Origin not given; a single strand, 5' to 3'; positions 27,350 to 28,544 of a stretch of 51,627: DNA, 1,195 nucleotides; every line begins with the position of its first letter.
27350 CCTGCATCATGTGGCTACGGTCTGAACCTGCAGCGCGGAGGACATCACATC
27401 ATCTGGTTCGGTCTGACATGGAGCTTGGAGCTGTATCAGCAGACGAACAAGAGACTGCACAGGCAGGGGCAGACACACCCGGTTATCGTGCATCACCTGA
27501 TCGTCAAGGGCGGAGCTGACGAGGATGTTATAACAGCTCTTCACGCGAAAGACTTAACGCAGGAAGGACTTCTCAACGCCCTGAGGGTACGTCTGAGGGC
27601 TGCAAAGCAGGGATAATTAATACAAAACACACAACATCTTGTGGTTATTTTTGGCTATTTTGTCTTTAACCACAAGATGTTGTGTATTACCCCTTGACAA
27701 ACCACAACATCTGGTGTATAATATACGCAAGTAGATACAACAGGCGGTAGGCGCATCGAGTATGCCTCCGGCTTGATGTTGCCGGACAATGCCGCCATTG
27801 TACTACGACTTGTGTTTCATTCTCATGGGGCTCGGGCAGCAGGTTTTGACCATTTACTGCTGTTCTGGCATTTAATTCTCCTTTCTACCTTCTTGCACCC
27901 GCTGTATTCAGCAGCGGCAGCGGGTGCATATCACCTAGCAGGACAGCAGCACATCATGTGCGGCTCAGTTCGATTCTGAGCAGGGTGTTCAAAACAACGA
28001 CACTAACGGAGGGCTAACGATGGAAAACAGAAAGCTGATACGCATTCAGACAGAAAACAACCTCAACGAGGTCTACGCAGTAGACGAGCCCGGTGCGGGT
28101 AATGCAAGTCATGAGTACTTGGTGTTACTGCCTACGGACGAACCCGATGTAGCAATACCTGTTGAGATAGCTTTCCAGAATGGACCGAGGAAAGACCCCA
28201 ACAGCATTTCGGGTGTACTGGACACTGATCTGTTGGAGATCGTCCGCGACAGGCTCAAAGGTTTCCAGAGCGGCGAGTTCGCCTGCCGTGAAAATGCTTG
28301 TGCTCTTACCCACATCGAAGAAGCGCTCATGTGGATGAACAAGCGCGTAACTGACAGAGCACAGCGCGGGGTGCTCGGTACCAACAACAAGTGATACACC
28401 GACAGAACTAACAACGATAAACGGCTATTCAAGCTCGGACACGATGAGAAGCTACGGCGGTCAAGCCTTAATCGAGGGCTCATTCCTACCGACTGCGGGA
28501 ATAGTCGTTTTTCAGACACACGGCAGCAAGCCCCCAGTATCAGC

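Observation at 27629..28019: Late operon controlled by a consensus promoter inside an 18-bp repeat system, followed by a ~300-nt structured non-coding leader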

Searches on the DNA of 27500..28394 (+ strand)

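Call 5: search_rna_families(source=window, start=27500, end=28150, threshold=evalue, max_evalue=10, show_alignments=3)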
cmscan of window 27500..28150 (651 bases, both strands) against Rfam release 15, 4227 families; matches with E-value up to 10: 13.
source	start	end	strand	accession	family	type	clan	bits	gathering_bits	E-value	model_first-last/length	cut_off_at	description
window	27609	27694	-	RF01007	mir-624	Gene; miRNA;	-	25.2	100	0.012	1-86/86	no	mir-624 microRNA precursor family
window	27622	27691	-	RF03564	mir-9416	Gene; miRNA;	-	23.7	100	0.04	1-68/68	no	mir-9416 microRNA precursor family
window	27630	27687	+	RF00240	RNA-OUT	Gene; antisense;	-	22.4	41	0.11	1-70/70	no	RNA-OUT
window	27628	27686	+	RF00743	mir-308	Gene; miRNA;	-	22.3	60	0.038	1-63/63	no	mir-308 microRNA precursor family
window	27630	27684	+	RF01007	mir-624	Gene; miRNA;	-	21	100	0.16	1-86/86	no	mir-624 microRNA precursor family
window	27624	27688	-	RF03818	MIR7994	Gene; miRNA;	-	20.8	100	0.25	1-90/90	no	MIR7994 microRNA precursor family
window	27589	27656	+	RF02063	STnc350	Gene; sRNA;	-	19.5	60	0.55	1-68/68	no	Salmonella enterica sRNA STnc350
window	27663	27722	-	RF03731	mir-7371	Gene; miRNA;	-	18.2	62.6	2.4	1-59/59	no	mir-7371 microRNA precursor family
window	27619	27696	-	RF04344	Plastid-psbA-3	Cis-reg;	CL00153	16.6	48.4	4.5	1-57/57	no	Plastid-psbA-3 3UTR RNA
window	27626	27685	+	RF03489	mir-4796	Gene; miRNA;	-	16.5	90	2.2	1-93/93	no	mir-4796 microRNA precursor family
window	27632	27682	+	RF03303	mir-973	Gene; miRNA;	-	15.8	63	6.6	1-84/84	no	mir-973 microRNA precursor family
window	27605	27701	+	RF04137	MIR834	Gene; miRNA;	-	13.9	200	2.5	1-181/181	no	MIR834 microRNA precursor family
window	27510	27521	+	RF01138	sR23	Gene; snRNA; snoRNA; CD-box;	-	11.1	45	4.2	43-54/54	no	Small nucleolar RNA sR23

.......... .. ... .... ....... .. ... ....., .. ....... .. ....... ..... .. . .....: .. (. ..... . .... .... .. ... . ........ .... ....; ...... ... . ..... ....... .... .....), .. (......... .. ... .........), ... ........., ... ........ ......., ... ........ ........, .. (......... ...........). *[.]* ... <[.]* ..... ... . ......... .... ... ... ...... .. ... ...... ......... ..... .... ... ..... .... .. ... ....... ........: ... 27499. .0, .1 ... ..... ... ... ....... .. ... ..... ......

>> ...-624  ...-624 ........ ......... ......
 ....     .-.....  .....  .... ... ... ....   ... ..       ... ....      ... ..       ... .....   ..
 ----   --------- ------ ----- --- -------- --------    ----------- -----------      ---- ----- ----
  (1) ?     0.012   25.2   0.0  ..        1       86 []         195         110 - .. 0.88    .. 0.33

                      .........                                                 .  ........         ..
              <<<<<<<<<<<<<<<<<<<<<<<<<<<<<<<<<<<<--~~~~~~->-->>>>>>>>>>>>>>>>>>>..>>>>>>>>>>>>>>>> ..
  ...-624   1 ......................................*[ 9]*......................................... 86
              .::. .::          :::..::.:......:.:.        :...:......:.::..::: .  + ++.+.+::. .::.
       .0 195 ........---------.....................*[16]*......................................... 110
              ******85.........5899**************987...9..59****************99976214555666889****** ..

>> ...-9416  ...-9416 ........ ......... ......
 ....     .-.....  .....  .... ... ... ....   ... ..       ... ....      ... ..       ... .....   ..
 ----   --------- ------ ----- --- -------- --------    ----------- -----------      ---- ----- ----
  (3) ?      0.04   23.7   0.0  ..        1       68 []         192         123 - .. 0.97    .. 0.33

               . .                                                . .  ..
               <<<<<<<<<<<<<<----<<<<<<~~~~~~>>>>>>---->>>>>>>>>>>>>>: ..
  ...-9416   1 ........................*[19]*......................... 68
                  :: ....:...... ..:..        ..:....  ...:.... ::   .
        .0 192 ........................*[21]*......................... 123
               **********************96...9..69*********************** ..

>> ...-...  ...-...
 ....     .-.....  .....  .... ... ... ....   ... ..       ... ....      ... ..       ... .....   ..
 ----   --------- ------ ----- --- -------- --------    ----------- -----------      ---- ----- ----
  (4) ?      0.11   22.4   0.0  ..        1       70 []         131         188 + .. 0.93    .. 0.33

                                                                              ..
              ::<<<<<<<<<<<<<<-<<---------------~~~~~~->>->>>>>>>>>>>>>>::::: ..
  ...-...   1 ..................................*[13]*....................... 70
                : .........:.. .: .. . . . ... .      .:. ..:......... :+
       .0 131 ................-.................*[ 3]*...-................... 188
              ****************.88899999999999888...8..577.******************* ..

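Call 9: search_dna_similar(query=window:27560-28100:+, collection=phages, mode=distant, max_rows=40)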
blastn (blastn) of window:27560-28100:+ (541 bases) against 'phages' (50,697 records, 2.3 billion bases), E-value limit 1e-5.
No match.

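Call 68: search_rna_families(source=L125, start=1900, end=2500, threshold=evalue, max_evalue=5)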
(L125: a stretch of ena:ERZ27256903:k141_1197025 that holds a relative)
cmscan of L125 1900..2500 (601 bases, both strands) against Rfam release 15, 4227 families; matches with E-value up to 5: 2.
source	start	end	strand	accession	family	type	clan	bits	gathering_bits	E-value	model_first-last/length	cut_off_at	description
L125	2355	2449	+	RF02029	sraA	Gene; sRNA;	-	21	56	1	1-95/95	no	sraA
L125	2316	2457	+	RF02504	Atu_L1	Gene; sRNA;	-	15.4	60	0.42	1-174/174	no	Rhizobiales sRNA Atu_L1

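Call 69: search_rna_families(source=L113, start=1650, end=2200, threshold=evalue, max_evalue=5)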
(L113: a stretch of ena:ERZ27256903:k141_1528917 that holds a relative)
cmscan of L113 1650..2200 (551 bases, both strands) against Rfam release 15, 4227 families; matches with E-value up to 5: 10.
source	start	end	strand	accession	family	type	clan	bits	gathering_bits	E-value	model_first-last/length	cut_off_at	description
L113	1684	1782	-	RF02822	Srn266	Gene; sRNA;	-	25.6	63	0.069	1-112/112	no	Streptococcus RNA 266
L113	1681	1740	-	RF00240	RNA-OUT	Gene; antisense;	-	23.9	41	0.037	1-70/70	no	RNA-OUT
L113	1871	1931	+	RF03535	TEG147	Cis-reg;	-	22.3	56.1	0.076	1-60/60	no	Staphylococcus aureus small RNA TEG147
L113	1685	1739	-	RF00793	mir-497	Gene; miRNA;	-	18.8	62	0.5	16-71/85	no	mir-497 microRNA precursor family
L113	1651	1782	+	RF01440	S_pombe_snR42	Gene; snRNA; snoRNA; HACA-box;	CL00032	17.4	90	1.4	1-208/208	no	small nucleolar RNA snR42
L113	1685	1739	+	RF00793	mir-497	Gene; miRNA;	-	16.3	62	2.3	16-71/85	no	mir-497 microRNA precursor family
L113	1693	1733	+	RF03904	MIR7991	Gene; miRNA;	-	15.7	58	2.8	1-47/47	no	MIR7991 microRNA precursor family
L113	1675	1746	-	RF04120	MIR5998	Gene; miRNA;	-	15.2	180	1.2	1-173/173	no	MIR5998 microRNA precursor family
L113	1685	1739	-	RF03979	mir-2006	Gene; miRNA;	-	15.2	90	3.8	17-75/91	no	mir-2006 microRNA precursor family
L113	1673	1746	+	RF04120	MIR5998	Gene; miRNA;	-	14.8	180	1.4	1-173/173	no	MIR5998 microRNA precursor family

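Call 102: build_rna_model(alignment_id=A5, structure=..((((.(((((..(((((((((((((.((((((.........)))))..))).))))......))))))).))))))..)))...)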
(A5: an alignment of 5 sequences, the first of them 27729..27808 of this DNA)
Model R1 built from alignment A5 (5 sequences, 86 columns); structure: as given.
model positions 81; base pairs 28; branch points 0; effective number of sequences 1.32; information 0.7 bits per position. Calibrated on 0.2 Mb of random sequence (short: E-values are rough).
structure used (alignment columns):
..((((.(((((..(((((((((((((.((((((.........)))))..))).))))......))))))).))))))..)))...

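Call 103: search_with_rna_model(model_id=R1, sources=[window, L003, L004, L006, L007, L008, L009, L010, L013, L019, L021, L025, L028, L029, L030, L032, L035, L036, L039, L040, L041, L042, L043, L049, L052, L053, L054, L055, L056, L057, L058, L059, L064, L065, L067, L070, L073, L075, L076, L078, L080, L110, L113, L117, L120, L121, L122, L123, L125, L126, L127, L128], max_evalue=1, make_alignment=true)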
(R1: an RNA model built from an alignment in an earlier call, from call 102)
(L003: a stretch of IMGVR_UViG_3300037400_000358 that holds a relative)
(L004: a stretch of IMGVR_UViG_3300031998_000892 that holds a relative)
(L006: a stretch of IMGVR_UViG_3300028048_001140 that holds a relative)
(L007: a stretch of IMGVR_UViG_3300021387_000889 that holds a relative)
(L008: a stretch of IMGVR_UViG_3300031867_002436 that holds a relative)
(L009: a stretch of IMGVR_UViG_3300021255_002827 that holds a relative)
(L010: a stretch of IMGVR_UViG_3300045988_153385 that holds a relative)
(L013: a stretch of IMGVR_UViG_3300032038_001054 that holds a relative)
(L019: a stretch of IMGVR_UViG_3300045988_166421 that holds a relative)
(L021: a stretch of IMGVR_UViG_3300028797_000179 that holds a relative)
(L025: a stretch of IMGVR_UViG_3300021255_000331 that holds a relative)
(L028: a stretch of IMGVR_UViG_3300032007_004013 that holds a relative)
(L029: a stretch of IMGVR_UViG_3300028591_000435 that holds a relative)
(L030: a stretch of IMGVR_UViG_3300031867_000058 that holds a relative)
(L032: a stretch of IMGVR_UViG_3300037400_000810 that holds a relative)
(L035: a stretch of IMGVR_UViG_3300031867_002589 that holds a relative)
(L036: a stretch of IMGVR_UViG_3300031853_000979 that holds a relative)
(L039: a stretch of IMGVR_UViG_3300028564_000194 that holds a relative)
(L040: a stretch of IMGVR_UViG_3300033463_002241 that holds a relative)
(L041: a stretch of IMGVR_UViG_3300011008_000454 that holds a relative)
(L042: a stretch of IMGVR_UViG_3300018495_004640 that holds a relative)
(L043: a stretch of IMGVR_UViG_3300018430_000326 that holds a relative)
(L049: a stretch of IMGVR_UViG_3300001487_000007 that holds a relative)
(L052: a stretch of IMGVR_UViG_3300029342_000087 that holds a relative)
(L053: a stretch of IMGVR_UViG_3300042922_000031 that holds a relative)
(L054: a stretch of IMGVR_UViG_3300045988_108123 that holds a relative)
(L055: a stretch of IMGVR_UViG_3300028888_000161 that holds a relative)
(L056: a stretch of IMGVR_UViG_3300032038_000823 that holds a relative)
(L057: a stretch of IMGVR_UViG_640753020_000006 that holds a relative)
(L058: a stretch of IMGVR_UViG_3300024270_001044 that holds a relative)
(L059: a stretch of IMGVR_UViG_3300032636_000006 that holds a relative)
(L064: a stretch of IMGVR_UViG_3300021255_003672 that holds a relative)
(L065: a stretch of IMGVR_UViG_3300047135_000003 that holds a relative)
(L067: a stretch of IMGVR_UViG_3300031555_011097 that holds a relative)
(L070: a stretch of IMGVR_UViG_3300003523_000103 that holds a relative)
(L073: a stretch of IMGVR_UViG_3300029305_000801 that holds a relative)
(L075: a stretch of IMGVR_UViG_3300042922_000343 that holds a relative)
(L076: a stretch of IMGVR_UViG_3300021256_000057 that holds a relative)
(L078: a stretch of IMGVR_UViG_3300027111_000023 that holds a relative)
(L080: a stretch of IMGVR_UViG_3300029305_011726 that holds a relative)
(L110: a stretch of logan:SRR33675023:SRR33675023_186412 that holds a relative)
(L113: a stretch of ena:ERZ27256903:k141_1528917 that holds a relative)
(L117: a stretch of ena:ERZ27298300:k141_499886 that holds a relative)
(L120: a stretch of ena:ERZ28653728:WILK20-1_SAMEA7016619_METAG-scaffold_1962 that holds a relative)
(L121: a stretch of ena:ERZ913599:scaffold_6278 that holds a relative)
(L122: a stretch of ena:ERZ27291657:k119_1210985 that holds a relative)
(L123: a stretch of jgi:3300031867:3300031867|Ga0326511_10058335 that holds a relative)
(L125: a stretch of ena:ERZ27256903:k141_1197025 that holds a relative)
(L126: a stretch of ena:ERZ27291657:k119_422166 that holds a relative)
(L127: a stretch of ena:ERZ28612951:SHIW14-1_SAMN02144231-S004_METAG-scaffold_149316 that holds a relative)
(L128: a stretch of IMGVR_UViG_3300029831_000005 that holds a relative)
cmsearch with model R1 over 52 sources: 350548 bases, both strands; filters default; matches with E-value up to 1: 12.
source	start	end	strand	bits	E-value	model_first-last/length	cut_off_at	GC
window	27729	27808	+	101.3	6.5e-24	1-81/81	no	0.54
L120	2713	2792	+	101.3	6.5e-24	1-81/81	no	0.54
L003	2154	2233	+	99.4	2e-23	1-81/81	no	0.55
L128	3874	3954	-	97.2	8e-23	1-81/81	no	0.52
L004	2698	2776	+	90.9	4.2e-21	1-81/81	no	0.53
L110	1890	1968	+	90.9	4.2e-21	1-81/81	no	0.53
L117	2623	2705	+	85.3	1.3e-19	1-81/81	no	0.55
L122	2623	2705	+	85.3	1.3e-19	1-81/81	no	0.55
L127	1567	1649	+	85.3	1.3e-19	1-81/81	no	0.55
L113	1785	1867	+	84.8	1.8e-19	1-81/81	no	0.54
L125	2071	2152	+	83.8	3.3e-19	1-81/81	no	0.52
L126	2540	2621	+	83.8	3.3e-19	1-81/81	no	0.52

Alignment A6: 12 matches aligned to the model, 85 columns, each read 5' to 3' on its own strand. Consensus structure (alignment columns), stored with it:
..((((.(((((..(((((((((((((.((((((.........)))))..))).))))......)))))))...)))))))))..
